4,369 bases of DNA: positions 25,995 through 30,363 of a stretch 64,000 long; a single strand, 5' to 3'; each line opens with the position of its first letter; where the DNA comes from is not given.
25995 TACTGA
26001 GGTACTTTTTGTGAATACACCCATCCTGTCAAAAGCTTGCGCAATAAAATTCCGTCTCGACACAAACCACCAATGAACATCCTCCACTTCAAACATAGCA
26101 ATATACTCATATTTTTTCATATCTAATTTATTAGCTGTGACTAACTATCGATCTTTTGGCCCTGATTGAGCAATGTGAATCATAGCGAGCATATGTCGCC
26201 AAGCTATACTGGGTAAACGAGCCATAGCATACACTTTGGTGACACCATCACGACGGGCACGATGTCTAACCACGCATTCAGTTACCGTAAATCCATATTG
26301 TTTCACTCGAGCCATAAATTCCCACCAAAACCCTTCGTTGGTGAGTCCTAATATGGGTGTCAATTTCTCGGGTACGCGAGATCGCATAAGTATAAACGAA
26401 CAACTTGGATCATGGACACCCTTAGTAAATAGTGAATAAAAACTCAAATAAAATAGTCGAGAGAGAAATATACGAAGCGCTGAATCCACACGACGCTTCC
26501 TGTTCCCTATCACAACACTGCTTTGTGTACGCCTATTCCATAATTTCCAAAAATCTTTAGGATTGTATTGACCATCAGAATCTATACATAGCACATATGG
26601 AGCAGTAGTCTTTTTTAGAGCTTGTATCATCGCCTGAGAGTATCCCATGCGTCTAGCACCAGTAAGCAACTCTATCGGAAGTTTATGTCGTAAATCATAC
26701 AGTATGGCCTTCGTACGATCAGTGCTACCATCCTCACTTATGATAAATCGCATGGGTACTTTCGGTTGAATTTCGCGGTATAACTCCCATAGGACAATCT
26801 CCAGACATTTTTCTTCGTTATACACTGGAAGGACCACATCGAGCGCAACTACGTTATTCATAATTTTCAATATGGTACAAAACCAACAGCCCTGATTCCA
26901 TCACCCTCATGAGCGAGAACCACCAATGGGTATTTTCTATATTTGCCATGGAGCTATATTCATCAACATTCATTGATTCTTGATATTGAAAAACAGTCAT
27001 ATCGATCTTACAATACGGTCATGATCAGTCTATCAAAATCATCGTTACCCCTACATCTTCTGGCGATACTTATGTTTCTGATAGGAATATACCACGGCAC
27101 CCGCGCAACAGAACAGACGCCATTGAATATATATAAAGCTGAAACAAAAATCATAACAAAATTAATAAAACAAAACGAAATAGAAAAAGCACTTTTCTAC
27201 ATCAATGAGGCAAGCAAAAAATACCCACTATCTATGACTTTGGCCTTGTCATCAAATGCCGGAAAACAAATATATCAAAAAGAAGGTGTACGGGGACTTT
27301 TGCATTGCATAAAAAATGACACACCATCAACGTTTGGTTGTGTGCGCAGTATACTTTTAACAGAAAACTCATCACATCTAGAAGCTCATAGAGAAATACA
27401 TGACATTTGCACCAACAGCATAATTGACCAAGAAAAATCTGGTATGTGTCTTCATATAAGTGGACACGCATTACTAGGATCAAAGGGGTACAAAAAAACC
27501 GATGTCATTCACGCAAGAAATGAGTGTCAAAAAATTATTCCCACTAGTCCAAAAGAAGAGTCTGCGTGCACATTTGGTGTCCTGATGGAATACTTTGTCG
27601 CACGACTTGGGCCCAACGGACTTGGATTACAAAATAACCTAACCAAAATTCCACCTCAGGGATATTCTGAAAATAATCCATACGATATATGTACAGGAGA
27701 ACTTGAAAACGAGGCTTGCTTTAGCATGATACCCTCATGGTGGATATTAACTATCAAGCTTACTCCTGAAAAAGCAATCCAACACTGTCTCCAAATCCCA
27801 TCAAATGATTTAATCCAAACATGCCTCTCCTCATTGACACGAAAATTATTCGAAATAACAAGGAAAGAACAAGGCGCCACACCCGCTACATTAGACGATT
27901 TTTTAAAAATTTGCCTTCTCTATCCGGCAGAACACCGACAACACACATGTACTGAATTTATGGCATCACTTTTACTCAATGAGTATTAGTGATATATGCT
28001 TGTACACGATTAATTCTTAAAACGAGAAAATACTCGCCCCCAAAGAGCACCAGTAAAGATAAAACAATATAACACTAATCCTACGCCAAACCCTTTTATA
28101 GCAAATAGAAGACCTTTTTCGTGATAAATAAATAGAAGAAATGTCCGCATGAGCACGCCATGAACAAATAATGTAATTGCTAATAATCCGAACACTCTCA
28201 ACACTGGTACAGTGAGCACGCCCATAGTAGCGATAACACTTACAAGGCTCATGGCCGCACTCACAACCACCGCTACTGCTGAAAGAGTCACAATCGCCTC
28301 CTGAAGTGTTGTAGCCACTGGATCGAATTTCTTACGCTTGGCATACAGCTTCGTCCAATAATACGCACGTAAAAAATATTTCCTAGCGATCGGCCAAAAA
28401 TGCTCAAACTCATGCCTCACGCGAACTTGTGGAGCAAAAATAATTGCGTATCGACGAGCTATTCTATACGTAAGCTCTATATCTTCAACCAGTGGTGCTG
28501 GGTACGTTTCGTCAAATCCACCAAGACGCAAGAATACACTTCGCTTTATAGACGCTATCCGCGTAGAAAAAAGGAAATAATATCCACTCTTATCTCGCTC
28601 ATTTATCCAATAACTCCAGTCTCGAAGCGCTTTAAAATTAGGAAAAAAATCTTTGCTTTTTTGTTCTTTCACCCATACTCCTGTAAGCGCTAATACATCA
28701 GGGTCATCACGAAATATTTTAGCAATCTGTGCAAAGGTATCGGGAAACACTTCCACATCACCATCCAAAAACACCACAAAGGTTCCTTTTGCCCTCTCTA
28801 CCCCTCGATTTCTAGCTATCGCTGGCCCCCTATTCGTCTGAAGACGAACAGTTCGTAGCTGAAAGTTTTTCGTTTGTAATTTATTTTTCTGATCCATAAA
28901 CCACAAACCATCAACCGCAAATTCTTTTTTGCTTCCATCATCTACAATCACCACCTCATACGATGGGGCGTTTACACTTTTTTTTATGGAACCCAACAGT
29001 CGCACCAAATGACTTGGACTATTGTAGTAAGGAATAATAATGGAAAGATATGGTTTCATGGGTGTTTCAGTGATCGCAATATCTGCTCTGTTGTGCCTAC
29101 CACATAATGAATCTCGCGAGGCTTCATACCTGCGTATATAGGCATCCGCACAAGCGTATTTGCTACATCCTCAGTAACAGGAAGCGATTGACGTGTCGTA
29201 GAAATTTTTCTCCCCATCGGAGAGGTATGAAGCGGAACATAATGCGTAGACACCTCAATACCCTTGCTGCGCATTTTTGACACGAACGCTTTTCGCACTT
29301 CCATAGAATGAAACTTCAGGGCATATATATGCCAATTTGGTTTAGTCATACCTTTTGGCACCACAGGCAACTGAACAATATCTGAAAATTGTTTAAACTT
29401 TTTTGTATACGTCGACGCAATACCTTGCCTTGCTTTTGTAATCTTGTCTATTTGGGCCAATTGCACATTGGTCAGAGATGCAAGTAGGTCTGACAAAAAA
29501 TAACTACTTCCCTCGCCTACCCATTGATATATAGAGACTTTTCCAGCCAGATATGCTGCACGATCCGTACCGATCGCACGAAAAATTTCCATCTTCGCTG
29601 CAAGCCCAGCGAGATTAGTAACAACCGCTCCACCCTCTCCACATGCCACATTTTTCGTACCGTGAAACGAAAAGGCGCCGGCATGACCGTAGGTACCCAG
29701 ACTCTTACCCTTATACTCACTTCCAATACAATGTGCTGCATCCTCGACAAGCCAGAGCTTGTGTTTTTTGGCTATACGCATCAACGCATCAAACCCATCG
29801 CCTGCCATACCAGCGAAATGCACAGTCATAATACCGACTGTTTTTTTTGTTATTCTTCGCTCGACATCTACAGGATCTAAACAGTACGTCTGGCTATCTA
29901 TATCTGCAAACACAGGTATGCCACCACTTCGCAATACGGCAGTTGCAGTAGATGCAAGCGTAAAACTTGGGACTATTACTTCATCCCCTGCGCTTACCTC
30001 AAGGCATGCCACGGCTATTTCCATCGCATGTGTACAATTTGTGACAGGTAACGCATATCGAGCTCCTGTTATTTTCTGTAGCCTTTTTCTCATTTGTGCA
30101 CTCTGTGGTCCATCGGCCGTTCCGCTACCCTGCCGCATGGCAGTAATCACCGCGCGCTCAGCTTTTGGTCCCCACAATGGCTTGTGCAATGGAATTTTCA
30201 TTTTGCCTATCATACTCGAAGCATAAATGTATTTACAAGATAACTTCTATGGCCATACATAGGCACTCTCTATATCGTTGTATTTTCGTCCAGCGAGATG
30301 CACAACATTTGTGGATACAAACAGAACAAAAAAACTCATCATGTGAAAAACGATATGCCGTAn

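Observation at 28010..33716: Module 2: a tailoring-rich cluster suggesting an N-acetylated, C-methylated amino-deoxyhexose donor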

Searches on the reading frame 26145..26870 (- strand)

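Call 3: search_protein_families(library=pfam, proteins=[window:26145-26870:-])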
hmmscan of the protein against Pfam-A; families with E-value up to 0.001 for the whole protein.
window:26145-26870:- (241 aa): 1 family
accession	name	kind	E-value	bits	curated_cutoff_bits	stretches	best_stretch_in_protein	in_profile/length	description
PF00535.33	Glycos_transf_2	-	5.5e-22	78.9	23.3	1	12-166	2-163/168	Glycosyl transferase family 2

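Call 4: search_protein_families(library=ncbifam, proteins=[window:26145-26870:-])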
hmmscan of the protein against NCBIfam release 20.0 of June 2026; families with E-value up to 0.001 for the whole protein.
window:26145-26870:- (241 aa): 13 families
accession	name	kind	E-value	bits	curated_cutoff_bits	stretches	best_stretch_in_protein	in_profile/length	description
NF047588.1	GlcsyltransPgfSStrep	equivalog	2.2e-11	43.5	500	1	10-163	3-160/308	glycosyltransferase PgfS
TIGR03937.1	PgaC_IcaA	equivalog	2.3e-10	40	422.3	1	6-106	43-142/407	poly-beta-1,6-N-acetyl-D-glucosamine synthase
NF041875.1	EPS_EpsD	equivalog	2.5e-09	37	370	1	10-105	1-95/325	exopolysaccharide biosynthesis glycosyltransferase EpsD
NF007986.1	PRK10714.1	equivalog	3.9e-09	36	529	1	6-166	4-168/316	undecaprenyl-phosphate 4-deoxy-4-formamido-L-arabinose transferase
NF007482.0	PRK10073.1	equivalog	1.6e-08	34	423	1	4-111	2-107/334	glycosyltransferase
TIGR04182.1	glyco_TIGR04182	equivalog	3.6e-08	33.1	325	1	12-132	4-117/293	S-layer glycoprotein N-glycosyltransferase AglJ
NF041391.1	DPhHxTase_Halo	equivalog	1.1e-06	27.8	375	1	16-213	3-192/213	dolichyl-phosphate hexose transferase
TIGR03111.1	glyc2_xrt_Gpos1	hypoth_equivalog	1.2e-06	27.6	363.95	1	6-106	47-148/439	TIGR03111 family XrtG-associated glycosyltransferase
TIGR04242.1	nodulat_NodC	equivalog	2.7e-05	23.3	550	1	5-119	45-161/395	chitooligosaccharide synthase NodC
TIGR03965.1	mycofact_glyco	equivalog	2.7e-05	23.2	280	1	11-102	77-167/467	mycofactocin biosynthesis glycosyltransferase MftF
NF058614.1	PPMAGASynPpgS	equivalog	5.2e-05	22.8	370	1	12-127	4-116/226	polyprenyl-phospho-N-acetylgalactosaminyl synthase PpgS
TIGR04283.1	glyco_like_mftF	equivalog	7.1e-05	22.5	182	1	11-125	2-108/221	TIGR04283 family arsenosugar biosynthesis glycosyltransferase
NF047683.1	TeichurnBiosyTuaG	equivalog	0.00031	20.5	400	1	9-106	7-103/252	teichuronic acid biosynthesis protein TuaG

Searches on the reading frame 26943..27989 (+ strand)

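Call 3: search_protein_families(library=pfam, proteins=[window:26943-27989:+])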
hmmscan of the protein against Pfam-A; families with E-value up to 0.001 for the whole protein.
window:26943-27989:+ (348 aa): 0 families

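Call 4: search_protein_families(library=ncbifam, proteins=[window:26943-27989:+])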
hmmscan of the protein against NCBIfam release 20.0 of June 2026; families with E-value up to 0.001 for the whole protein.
window:26943-27989:+ (348 aa): 0 families

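Call 27: search_protein_families(library=pfam, proteins=[window:26943-27989:+], max_evalue=1)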
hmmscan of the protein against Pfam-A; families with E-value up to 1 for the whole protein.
window:26943-27989:+ (348 aa): 2 families
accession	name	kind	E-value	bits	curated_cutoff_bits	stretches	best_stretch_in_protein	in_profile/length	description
PF08288.18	PIGA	-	0.14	13.3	27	1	128-179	36-87/90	PIGA (GPI anchor biosynthesis)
PF12921.12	ATP13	-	0.17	12.2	26.7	1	69-96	58-86/114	Mitochondrial ATPase expression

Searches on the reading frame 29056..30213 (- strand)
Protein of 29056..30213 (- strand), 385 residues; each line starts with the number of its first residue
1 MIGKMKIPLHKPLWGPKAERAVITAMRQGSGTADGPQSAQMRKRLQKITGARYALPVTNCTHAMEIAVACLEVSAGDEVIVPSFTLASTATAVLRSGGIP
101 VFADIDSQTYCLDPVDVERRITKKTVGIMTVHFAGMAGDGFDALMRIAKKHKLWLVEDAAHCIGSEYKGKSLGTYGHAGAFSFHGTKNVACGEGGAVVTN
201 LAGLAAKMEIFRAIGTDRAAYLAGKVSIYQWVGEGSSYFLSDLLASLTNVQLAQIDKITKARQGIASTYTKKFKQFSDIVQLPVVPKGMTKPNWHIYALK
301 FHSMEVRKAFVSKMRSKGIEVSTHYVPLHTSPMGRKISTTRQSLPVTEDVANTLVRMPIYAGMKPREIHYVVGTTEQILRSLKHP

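Call 3: search_protein_families(library=pfam, proteins=[window:29056-30213:-])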
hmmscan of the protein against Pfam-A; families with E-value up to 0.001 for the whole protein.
window:29056-30213:- (385 aa): 3 families
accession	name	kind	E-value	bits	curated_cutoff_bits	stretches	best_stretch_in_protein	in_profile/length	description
PF01041.23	DegT_DnrJ_EryC1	-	1.8e-93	314.1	19.8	1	20-373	9-357/360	DegT/DnrJ/EryC1/StrS aminotransferase family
PF00155.27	Aminotran_1_2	-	3.6e-07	30.1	19.7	1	24-163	30-190/361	Aminotransferase class I and II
PF01212.27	Beta_elim_lyase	-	1.5e-05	24.9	27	1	21-354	17-272/288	Beta-eliminating lyase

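Call 4: search_protein_families(library=ncbifam, proteins=[window:29056-30213:-])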
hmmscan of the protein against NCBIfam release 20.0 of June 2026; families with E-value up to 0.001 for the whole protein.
window:29056-30213:- (385 aa): 10 families
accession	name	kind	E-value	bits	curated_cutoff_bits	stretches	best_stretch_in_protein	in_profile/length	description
NF008687.0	PRK11706.1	equivalog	2.4e-107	358.9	375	1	7-378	2-373/375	dTDP-4-amino-4,6-dideoxygalactose transaminase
TIGR02379.1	ECA_wecE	subfamily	1.5e-93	313.6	434.85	1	7-378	2-374/376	dTDP-4-amino-4,6-dideoxy-D-glucose transaminase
TIGR03588.1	PseC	equivalog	3.1e-68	230.4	423.5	1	21-378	16-379/380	UDP-4-amino-4,6-dideoxy-N-acetyl-beta-L-altrosamine transaminase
NF008658.2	PRK11658.1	equivalog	9.7e-67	225.2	631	1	7-379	5-377/379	UDP-4-amino-4-deoxy-L-arabinose aminotransferase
TIGR04181.1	NHT_00031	hypoth_equivalog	2e-54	184.8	420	1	7-358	1-357/359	LegC family aminotransferase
TIGR04427.1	PLP_DesI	equivalog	1.4e-45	156.1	650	1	32-370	48-374/390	dTDP-4-dehydro-6-deoxyglucose aminotransferase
NF011936.0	PRK15407.1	equivalog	2.1e-39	135.5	423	2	35-217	64-253/440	lipopolysaccharide biosynthesis protein RfbH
NF005816.0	PRK07682.1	equivalog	0.00013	20.8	620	1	60-158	99-202/390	aminotransferase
NF006569.0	PRK09082.1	subfamily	0.00015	21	420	1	57-158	96-202/386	methionine aminotransferase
NF006230.0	PRK08363.1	equivalog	0.00028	19.8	534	0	57-158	98-205/398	alanine aminotransferase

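Call 14: search_solved_structures(query=window:29056-30213:-, show_alignments=1)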
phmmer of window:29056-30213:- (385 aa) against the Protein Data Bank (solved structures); distinct sequences matched with E-value up to 0.001: 58.
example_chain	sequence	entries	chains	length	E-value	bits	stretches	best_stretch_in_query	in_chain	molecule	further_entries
4piw_A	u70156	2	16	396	2.1e-64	221.2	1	13-374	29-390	TDP-4-keto-6-deoxy-D-glucose transaminase family protein | dTDP-4-amino-4,6-dideoxygalactose transaminase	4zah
6blg_A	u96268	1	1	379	2.5e-62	214.4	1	22-363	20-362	dTDP-4-amino-4,6-dideoxygalactose transaminase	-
1mdo_A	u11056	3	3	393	4.9e-51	177.2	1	7-379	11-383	ArnB aminotransferase | UDP-4-amino-4-deoxy-L-arabinose--oxoglutarate aminotransferase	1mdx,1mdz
7b0d_A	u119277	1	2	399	1.6e-50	175.5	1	37-371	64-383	Glutamine--scyllo-inositol transaminase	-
4oca_A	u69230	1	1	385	4.9e-50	173.9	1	7-378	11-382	UDP-4-amino-4-deoxy-L-arabinose--oxoglutarate aminotransferase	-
8sng_A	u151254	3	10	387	5.1e-48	167.3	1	7-377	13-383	UDP-4-amino-4-deoxy-L-arabinose--oxoglutarate aminotransferase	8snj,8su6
3frk_A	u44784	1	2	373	4e-47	164.3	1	48-373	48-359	QdtB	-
3bn1_A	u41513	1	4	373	4.1e-44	154.4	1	40-379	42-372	Perosamine synthetase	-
3dr7_A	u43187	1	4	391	4.8e-44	154.2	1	40-379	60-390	Putative perosamine synthetase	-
3dr4_A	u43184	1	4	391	3.3e-43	151.5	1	40-379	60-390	Putative perosamine synthetase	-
8gyh_B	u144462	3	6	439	6.7e-42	147.1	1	40-302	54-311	DegT/DnrJ/EryC1/StrS family aminotransferase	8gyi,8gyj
4lc3_A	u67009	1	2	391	9.5e-42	146.7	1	8-379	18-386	Putative UDP-4-amino-4-deoxy-l-arabinose--oxoglutarate aminotransferase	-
3uwc_A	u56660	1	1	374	1.1e-41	146.4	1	30-376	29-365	Nucleotide-sugar aminotransferase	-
8e75_A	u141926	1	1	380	8.6e-40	140.2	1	35-369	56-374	DegT/DnrJ/EryC1/StrS aminotransferase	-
8e77_A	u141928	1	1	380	8.6e-40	140.2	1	35-369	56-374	DegT/DnrJ/EryC1/StrS aminotransferase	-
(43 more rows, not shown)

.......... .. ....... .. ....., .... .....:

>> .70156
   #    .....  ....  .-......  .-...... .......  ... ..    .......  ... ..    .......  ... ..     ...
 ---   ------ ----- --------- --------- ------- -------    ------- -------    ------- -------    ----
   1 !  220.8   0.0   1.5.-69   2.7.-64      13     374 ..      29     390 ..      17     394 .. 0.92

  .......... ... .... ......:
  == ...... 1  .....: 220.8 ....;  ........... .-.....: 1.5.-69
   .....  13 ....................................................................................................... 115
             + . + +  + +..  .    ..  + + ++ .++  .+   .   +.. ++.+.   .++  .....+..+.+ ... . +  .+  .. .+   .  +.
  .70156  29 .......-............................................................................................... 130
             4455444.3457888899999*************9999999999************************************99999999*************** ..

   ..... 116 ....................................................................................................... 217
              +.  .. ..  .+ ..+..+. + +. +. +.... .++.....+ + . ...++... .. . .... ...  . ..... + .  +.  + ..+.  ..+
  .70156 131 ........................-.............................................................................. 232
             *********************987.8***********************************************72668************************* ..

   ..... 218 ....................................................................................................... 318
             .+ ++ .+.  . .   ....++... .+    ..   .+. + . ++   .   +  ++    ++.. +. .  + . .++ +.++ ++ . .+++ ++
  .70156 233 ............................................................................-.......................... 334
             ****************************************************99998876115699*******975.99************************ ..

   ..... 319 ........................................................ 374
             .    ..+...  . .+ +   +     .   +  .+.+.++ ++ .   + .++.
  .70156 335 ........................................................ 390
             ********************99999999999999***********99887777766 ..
